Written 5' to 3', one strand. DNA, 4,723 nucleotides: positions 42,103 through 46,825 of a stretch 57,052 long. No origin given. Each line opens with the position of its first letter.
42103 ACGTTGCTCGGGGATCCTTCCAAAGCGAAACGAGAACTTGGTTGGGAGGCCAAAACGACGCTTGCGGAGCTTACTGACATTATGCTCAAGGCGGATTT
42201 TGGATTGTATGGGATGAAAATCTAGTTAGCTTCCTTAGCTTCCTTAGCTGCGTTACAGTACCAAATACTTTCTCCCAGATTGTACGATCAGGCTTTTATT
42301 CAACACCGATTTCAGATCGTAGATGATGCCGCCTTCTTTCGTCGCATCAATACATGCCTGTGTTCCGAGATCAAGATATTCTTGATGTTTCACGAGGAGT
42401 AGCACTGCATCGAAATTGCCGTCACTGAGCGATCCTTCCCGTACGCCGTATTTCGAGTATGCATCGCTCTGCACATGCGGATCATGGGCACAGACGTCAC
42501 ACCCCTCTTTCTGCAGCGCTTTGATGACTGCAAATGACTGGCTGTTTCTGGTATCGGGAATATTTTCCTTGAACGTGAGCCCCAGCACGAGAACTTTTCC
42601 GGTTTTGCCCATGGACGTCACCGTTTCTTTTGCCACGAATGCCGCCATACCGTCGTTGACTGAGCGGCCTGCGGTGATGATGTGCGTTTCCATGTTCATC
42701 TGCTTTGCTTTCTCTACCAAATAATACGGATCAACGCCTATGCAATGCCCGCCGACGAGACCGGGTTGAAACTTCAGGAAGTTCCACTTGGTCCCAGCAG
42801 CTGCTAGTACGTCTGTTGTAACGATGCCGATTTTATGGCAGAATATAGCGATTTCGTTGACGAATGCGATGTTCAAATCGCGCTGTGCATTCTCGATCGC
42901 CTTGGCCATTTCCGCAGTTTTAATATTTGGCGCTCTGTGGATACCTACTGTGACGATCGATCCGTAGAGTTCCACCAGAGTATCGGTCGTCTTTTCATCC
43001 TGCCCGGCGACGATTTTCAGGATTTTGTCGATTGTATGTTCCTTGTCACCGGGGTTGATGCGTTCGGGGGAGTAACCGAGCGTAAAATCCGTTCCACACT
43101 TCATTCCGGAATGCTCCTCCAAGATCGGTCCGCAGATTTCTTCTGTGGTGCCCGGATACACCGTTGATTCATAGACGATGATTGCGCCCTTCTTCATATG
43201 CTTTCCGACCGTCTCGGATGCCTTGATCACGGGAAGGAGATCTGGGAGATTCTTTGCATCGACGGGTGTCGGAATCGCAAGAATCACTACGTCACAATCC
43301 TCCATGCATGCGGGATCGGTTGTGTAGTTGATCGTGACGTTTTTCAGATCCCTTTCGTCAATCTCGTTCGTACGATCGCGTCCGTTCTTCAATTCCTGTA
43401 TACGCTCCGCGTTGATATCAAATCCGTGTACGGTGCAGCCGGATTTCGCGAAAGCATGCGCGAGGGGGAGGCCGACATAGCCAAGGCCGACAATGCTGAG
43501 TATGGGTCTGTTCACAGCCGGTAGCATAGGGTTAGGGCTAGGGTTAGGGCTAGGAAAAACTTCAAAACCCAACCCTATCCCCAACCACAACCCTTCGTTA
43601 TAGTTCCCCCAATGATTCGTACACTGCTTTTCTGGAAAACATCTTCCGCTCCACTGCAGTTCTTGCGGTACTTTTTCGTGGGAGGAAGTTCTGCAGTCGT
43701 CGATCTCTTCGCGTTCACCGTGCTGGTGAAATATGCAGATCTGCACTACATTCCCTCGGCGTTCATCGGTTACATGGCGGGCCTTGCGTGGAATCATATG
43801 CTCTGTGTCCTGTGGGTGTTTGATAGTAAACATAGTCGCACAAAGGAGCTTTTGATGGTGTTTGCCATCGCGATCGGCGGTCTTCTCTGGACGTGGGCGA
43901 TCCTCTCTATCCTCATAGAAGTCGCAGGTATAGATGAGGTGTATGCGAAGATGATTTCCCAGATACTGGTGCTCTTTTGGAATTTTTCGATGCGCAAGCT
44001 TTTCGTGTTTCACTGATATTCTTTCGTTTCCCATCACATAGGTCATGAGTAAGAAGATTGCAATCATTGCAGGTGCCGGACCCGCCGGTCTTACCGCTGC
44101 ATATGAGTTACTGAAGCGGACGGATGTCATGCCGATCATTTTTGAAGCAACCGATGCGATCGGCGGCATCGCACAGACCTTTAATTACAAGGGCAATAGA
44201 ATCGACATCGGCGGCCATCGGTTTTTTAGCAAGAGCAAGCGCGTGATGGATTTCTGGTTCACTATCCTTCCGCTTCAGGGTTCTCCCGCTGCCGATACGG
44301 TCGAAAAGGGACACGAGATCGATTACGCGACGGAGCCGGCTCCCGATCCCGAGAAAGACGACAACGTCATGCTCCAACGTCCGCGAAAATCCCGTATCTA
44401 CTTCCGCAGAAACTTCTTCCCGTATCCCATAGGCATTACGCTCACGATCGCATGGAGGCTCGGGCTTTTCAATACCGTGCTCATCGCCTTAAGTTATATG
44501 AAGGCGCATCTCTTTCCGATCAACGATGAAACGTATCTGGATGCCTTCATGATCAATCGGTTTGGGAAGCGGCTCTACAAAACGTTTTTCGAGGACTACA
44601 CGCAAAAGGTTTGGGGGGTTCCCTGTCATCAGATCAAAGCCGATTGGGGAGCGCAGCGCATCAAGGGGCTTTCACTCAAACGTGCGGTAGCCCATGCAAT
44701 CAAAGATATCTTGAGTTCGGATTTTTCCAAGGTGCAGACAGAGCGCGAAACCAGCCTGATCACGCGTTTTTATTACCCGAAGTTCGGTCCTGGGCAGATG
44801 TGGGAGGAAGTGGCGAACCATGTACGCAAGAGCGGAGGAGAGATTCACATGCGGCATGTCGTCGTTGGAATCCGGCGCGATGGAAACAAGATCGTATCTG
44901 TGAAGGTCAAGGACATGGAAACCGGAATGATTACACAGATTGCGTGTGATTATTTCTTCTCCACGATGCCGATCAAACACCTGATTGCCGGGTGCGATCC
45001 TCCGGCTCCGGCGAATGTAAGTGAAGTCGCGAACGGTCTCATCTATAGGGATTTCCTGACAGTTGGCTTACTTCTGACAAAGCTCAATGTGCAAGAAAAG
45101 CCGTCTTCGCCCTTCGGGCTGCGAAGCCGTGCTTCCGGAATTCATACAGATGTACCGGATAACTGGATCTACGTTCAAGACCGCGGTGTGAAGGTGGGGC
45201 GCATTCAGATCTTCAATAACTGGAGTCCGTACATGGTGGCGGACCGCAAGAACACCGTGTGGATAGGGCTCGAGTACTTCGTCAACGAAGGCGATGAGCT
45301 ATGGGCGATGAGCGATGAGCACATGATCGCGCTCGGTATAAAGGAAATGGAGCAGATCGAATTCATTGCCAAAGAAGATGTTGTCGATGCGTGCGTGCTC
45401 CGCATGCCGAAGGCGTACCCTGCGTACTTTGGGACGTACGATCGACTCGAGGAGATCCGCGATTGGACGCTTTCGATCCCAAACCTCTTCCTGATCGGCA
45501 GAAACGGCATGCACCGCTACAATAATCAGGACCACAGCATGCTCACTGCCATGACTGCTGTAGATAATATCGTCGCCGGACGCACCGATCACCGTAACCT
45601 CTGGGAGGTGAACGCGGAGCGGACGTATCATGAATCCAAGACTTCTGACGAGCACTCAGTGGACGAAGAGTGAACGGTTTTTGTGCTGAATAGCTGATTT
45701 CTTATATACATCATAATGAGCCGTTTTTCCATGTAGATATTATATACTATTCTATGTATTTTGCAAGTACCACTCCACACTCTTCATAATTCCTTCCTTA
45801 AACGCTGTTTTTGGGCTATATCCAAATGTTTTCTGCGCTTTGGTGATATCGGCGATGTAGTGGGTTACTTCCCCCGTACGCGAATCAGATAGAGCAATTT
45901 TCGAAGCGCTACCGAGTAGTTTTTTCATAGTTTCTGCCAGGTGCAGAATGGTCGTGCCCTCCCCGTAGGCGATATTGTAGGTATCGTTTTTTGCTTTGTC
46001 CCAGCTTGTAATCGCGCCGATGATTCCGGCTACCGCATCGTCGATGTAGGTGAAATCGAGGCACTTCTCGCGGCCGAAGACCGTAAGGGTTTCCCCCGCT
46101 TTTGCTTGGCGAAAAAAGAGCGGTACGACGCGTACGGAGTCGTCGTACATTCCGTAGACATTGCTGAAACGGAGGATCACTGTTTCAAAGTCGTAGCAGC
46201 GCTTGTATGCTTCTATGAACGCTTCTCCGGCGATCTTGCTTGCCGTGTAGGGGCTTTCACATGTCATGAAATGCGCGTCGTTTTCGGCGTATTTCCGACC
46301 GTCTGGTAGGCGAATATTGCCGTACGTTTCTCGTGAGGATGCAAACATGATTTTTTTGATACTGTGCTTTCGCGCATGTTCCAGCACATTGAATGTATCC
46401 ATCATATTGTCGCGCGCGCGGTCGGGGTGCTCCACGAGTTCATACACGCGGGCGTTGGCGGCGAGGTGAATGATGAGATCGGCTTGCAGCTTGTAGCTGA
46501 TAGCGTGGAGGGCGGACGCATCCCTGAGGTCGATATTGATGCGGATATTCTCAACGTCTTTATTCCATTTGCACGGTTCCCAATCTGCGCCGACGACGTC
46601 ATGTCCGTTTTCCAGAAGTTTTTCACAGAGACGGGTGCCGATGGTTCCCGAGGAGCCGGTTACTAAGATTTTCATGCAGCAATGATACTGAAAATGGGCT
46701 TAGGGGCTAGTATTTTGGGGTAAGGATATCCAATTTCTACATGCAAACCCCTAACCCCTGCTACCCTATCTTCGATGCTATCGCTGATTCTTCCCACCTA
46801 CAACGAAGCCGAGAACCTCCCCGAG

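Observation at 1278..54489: A ~53-kb multi-nonulosonate, sulfated, heavily methylated glycan island next to the 16S gene, with extracytoplasmic GT-C transferases but no classical export or priming machinery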

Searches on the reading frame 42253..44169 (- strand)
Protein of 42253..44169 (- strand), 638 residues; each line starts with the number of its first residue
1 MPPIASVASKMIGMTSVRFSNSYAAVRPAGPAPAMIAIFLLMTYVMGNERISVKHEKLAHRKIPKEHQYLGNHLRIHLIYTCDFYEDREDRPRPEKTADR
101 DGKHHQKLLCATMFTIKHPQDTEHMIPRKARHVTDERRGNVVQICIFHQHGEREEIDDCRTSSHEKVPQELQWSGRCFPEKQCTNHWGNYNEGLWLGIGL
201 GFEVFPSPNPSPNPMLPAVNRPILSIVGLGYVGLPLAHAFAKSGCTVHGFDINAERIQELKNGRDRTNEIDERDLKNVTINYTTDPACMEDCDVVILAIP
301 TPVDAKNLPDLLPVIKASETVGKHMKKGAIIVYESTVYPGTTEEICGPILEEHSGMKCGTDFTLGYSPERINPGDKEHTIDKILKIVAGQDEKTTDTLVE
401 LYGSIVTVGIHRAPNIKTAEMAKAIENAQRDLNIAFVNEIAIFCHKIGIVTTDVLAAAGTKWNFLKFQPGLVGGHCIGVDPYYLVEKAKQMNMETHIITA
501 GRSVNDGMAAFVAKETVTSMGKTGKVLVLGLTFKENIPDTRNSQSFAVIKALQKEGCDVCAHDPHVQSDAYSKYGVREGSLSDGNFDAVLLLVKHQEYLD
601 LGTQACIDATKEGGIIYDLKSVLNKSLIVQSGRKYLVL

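Call 7: search_protein_families(library=pfam, proteins=[window:42253-44169:-], max_evalue=0.001)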
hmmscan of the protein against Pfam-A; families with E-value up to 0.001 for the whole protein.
window:42253-44169:- (638 aa): 8 families
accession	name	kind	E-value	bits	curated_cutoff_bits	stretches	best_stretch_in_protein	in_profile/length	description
PF03721.20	UDPG_MGDP_dh_N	-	1.1e-37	129.9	27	1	225-397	4-182/187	UDP-glucose/GDP-mannose dehydrogenase family, NAD binding domain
PF00984.24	UDPG_MGDP_dh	-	8e-25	87.2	25.4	1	417-506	1-93/94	UDP-glucose/GDP-mannose dehydrogenase family, central domain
PF03720.21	UDPG_MGDP_dh_C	-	5.6e-22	78.5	30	1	527-624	1-102/103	UDP-glucose/GDP-mannose dehydrogenase family, UDP binding domain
PF03446.21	NAD_binding_2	-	6.2e-10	39.8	21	1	225-346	3-104/161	NAD binding domain of 6-phosphogluconate dehydrogenase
PF02558.23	ApbA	-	7.8e-08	32.5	22.2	1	226-320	3-95/150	Ketopantoate reductase PanE/ApbA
PF01210.29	NAD_Gly3P_dh_N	-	1e-05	26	23.1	1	225-321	3-99/158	NAD-dependent glycerol-3-phosphate dehydrogenase N-terminus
PF02737.24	3HCDH_N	-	1.2e-05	25.7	22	1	225-307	3-94/180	3-hydroxyacyl-CoA dehydrogenase, NAD binding domain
PF01262.27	AlaDh_PNT_C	-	0.00084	19.3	23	0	219-332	26-126/214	Alanine dehydrogenase/PNT, C-terminal domain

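Call 15: search_protein_families(library=ncbifam, proteins=[window:42253-44169:-], max_evalue=0.001)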
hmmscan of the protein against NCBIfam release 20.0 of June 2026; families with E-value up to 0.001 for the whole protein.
window:42253-44169:- (638 aa): 14 families
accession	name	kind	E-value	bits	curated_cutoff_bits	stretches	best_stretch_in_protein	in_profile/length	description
TIGR03026.1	NDP-sugDHase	subfamily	5.2e-120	401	189.8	1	224-620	3-412/413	nucleotide sugar dehydrogenase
NF011729.0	PRK15182.1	equivalog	7.3e-119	397.3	592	1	224-624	9-417/425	Vi polysaccharide biosynthesis UDP-N-acetylglucosamine C-6 dehydrogenase TviB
NF040825.1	UDPMaNacDH_Arch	equivalog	2.9e-63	214.2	750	1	225-604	4-383/418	UDP-N-acetyl-D-mannosamine dehydrogenase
NF008286.0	PRK11064.1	equivalog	1.5e-57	195.1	459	1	224-603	6-404/420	UDP-N-acetyl-D-mannosamine dehydrogenase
NF041297.1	UDPGDh_AglM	equivalog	8e-46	156.8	670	1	224-574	3-367/429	UDP-glucose 6-dehydrogenase AglM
NF047673.2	TeichurnBiosyTuaD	equivalog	6.9e-38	130.9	700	1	225-625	5-416/439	UDP-glucose 6-dehydrogenase TuaD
TIGR01505.1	tartro_sem_red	equivalog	1.3e-09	37.8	340.75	1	225-455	3-201/291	2-hydroxy-3-oxopropionate reductase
NF008592.0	PRK11559.1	equivalog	2.2e-07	30.5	397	1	226-456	7-205/296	2-hydroxy-3-oxopropionate reductase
NF000942.0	PRK00094.1-4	subfamily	1.2e-06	28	257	1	225-326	6-107/334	NAD(P)H-dependent glycerol-3-phosphate dehydrogenase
NF043037.1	ThreonDh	equivalog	5.7e-06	26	350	1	224-348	5-109/297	L-threonate dehydrogenase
NF012005.0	PRK15461.1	equivalog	0.00011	21.5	348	1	224-264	4-44/298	sulfolactaldehyde 3-reductase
TIGR01692.1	HIBADH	equivalog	0.00012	21.6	291.6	1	227-345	2-100/288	3-hydroxyisobutyrate dehydrogenase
NF005650.0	PRK07417.1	equivalog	0.0002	20.8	290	1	225-318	5-85/281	prephenate/arogenate dehydrogenase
NF000941.0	PRK00094.1-3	equivalog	0.00022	20.6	423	1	225-327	5-106/336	NAD(P)H-dependent glycerol-3-phosphate dehydrogenase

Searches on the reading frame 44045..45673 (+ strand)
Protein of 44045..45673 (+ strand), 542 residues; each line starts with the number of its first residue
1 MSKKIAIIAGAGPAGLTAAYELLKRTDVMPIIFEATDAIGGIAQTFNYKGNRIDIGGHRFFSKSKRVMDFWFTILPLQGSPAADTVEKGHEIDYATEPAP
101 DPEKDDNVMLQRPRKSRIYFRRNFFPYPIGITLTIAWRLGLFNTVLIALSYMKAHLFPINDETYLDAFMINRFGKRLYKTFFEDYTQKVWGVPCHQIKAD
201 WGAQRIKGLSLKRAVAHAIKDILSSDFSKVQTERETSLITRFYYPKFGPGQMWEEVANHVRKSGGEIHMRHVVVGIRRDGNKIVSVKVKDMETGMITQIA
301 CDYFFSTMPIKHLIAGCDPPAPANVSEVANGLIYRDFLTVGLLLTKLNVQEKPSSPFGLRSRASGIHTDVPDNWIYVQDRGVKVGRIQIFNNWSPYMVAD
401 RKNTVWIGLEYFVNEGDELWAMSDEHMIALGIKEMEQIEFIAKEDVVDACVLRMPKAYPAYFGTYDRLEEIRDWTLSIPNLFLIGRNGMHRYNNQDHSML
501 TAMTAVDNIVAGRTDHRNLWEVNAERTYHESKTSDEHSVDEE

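Call 7: search_protein_families(library=pfam, proteins=[window:44045-45673:+], max_evalue=0.001)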
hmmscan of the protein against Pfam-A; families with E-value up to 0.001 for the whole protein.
window:44045-45673:+ (542 aa): 5 families
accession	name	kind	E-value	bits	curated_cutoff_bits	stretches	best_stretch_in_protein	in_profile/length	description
PF01593.30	Amino_oxidase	-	1.3e-16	61.4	19.8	1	14-486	2-418/443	Flavin containing amine oxidoreductase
PF13450.12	NAD_binding_8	-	1.2e-11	45.1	21.9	1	8-71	1-65/68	NAD(P)-binding Rossmann-like domain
PF01946.23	Thi4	-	3.5e-05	23.6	26.2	1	7-41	21-55/235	Thi4 family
PF01266.30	DAO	-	0.00014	21.9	27.9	0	7-40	3-35/353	FAD dependent oxidoreductase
PF01494.25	FAD_binding_3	-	0.0005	19.8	22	0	257-303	107-152/349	FAD binding domain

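Call 15: search_protein_families(library=ncbifam, proteins=[window:44045-45673:+], max_evalue=0.001)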
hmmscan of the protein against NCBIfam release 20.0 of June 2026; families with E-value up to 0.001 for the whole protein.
window:44045-45673:+ (542 aa): 22 families
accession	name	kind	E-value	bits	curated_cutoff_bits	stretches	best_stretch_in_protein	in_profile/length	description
NF005546.0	PRK07208.1-2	equivalog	1.2e-240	799.6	418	1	2-533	3-526/527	hypothetical protein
NF005549.0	PRK07208.1-5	equivalog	3.1e-170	567.2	587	1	3-532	4-534/534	hypothetical protein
NF005548.0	PRK07208.1-4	equivalog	3.5e-158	527.2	389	3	106-347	76-308/488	hypothetical protein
NF005545.0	PRK07208.1-1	equivalog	9.6e-137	456.4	451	2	109-536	83-487/504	hypothetical protein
NF005547.0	PRK07208.1-3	equivalog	1.7e-86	290.8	380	3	109-349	80-300/465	hypothetical protein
NF005560.0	PRK07233.1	equivalog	2.9e-22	79.1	252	2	4-69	2-65/435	hypothetical protein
NF008841.0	PRK11883.1-1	equivalog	1.5e-10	40.6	517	1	2-78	3-79/453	protoporphyrinogen oxidase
TIGR03467.1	HpnE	equivalog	1.3e-08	34.6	283.05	1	7-72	2-68/430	hydroxysqualene dehydroxylase HpnE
TIGR02731.1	phytoene_desat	equivalog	2.6e-08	33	569.4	1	7-63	3-59/453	15-cis-phytoene desaturase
NF008845.0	PRK11883.1-5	equivalog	4.6e-07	28.5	560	1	2-67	4-73/468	protoporphyrinogen oxidase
TIGR02733.1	desat_CrtD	equivalog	6.3e-07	28.4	549.7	0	6-57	4-54/492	C-3',4' desaturase CrtD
TIGR01292.1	TRX_reduct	equivalog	8.2e-07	28.1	343.45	1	7-64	4-63/300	thioredoxin-disulfide reductase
TIGR02734.1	crtI_fam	subfamily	1.5e-06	27.2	238.1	1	6-56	1-50/504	phytoene desaturase family protein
TIGR00562.1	proto_IX_ox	equivalog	7.4e-06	24.8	97.85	1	4-70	4-70/470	protoporphyrinogen oxidase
TIGR00031.1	UDP-GALP_mutase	equivalog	1.3e-05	24.4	303.75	0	163-200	133-170/378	UDP-galactopyranose mutase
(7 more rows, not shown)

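Call 89: search_solved_structures(query=window:44045-45673:+, max_evalue=0.001)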
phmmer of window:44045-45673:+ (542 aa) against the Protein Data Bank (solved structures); distinct sequences matched with E-value up to 0.001: 16.
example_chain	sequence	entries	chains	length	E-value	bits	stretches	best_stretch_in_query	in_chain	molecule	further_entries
4u8l_A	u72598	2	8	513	2.3e-12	49.4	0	153-284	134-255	UDP-galactopyranose mutase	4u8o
3uka_A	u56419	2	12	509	2.8e-12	49.1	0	7-76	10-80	UDP-galactopyranose mutase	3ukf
3ukl_A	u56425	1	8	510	2.9e-12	49.1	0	7-76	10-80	UDP-galactopyranose mutase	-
4u8k_A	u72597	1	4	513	3e-12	49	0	151-284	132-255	UDP-galactopyranose mutase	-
3ukh_A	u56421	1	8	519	3.1e-12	49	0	7-76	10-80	UDP-galactopyranose mutase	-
4dsg_A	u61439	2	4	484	3.9e-12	48.7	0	4-65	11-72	UDP-galactopyranose mutase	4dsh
3ute_A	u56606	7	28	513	4e-12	48.6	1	154-514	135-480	UDP-galactopyranose mutase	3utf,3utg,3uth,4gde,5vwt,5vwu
4u8j_A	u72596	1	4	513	4.3e-12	48.5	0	163-514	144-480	UDP-galactopyranose mutase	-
3ukq_A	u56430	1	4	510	5.1e-12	48.3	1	153-514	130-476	UDP-galactopyranose mutase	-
3ukp_A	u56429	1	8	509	7.8e-12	47.6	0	7-76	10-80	UDP-galactopyranose mutase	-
3ukk_A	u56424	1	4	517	8.1e-12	47.6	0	7-76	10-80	UDP-galactopyranose mutase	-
4u8m_A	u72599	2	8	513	1.2e-11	47.1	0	7-76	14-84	UDP-galactopyranose mutase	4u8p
4u8i_A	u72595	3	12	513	4.6e-11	45.1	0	153-284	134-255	UDP-galactopyranose mutase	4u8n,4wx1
5hhf_A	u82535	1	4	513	1e-10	43.9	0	154-284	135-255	UDP-galactopyranose mutase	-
3rha_A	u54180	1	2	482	7.7e-05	24.6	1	6-59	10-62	Putrescine oxidase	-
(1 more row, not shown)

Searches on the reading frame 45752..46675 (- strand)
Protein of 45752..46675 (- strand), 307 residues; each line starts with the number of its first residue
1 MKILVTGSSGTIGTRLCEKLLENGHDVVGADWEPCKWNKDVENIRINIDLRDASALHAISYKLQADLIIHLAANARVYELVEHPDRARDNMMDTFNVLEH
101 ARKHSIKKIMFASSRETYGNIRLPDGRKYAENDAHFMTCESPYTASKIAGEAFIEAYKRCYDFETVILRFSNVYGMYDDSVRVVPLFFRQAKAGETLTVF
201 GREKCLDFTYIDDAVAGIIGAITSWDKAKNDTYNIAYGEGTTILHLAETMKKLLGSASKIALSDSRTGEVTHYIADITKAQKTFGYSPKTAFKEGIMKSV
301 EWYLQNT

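Call 8: search_protein_families(library=pfam, proteins=[window:45752-46675:-], max_evalue=0.001)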
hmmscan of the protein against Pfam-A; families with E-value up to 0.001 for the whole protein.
window:45752-46675:- (307 aa): 8 families
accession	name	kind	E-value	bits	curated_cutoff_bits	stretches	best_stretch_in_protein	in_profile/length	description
PF01370.27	Epimerase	-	2.5e-47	161.7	20.9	1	3-236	1-240/240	NAD dependent epimerase/dehydratase family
PF16363.11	GDP_Man_Dehyd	-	1.8e-41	143.1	27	1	4-297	1-330/332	GDP-mannose 4,6 dehydratase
PF04321.23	RmlD_sub_bind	-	8.6e-19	68.1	27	1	1-258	1-235/287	RmlD substrate binding domain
PF01073.25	3Beta_HSD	-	2.4e-18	66.6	22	1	4-229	1-236/280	3-beta hydroxysteroid dehydrogenase/isomerase family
PF02719.21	Polysacc_synt_2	-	4.9e-16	59.2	20.2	2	143-269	138-267/293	Polysaccharide biosynthesis protein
PF07993.18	NAD_binding_4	-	2.7e-11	43.6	20.1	1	64-179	88-210/258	Male sterility protein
PF00106.31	adh_short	-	3.6e-06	27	26.6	1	3-65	3-73/195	short chain dehydrogenase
PF13460.12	NAD_binding_10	-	0.00043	20.6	27.2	1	7-123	1-107/184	NAD(P)H-binding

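Call 63: search_protein_families(library=ncbifam, proteins=[window:45752-46675:-], max_evalue=0.00001)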
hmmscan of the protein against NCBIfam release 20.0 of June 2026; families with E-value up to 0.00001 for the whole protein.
window:45752-46675:- (307 aa): 27 families (the best 25 are shown)
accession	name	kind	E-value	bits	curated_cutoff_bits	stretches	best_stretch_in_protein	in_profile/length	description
TIGR01181.1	dTDP_gluc_dehyt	equivalog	3e-45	154.7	365.1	1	2-306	1-314/321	dTDP-glucose 4,6-dehydratase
TIGR01179.1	galE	equivalog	4.1e-38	131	262.3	1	2-304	1-326/332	UDP-glucose 4-epimerase GalE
NF007490.0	PRK10084.1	subfamily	9.7e-32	110.3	649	1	1-307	1-338/361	dTDP-glucose 4,6-dehydratase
TIGR04180.1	EDH_00030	hypoth_equivalog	1.4e-31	109.6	475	1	3-290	1-296/297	NAD-dependent 4,6-dehydratase LegB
NF042422.1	oxyalk_red_OleD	equivalog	1.6e-27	96.7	580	1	1-255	1-248/329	2-alkyl-3-oxoalkanoate reductase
NF007582.0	PRK10217.1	equivalog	2.8e-27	95.7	698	1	2-306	3-334/355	dTDP-glucose 4,6-dehydratase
NF011728.1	PRK15181.1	equivalog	2.3e-24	86.1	760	1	3-305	18-339/348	Vi polysaccharide biosynthesis UDP-N-acetylglucosaminuronic acid C-4 epimerase TviC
NF007956.0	PRK10675.1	subfamily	7.1e-22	78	394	1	1-302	1-328/338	UDP-glucose 4-epimerase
TIGR02197.1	heptose_epim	equivalog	9.4e-22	77.6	274.6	1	3-305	1-315/316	ADP-glyceromanno-heptose 6-epimerase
NF047922.1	GDPFucSynFcl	equivalog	4.3e-21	75.7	500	1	2-306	4-304/308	GDP-L-fucose synthase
TIGR02622.1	CDP_4_6_dhtase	equivalog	6.3e-21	74.9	278.45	1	2-304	6-331/352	CDP-glucose 4,6-dehydratase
TIGR03466.1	HpnA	hypoth_equivalog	2.7e-18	66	367.65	1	1-175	1-172/327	hopanoid-associated sugar epimerase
NF042423.1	oxyalk_red_Shew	equivalog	9.9e-18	64.3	580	1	2-256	10-256/331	2-alkyl-3-oxoalkanoate reductase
TIGR01214.1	rmlD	equivalog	3.4e-14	52.6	224.05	1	2-247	1-219/285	dTDP-4-dehydrorhamnose reductase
NF008872.0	PRK11908.1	equivalog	4.2e-14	52.3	294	1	1-305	2-337/349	bifunctional UDP-4-keto-pentose/UDP-xylose synthase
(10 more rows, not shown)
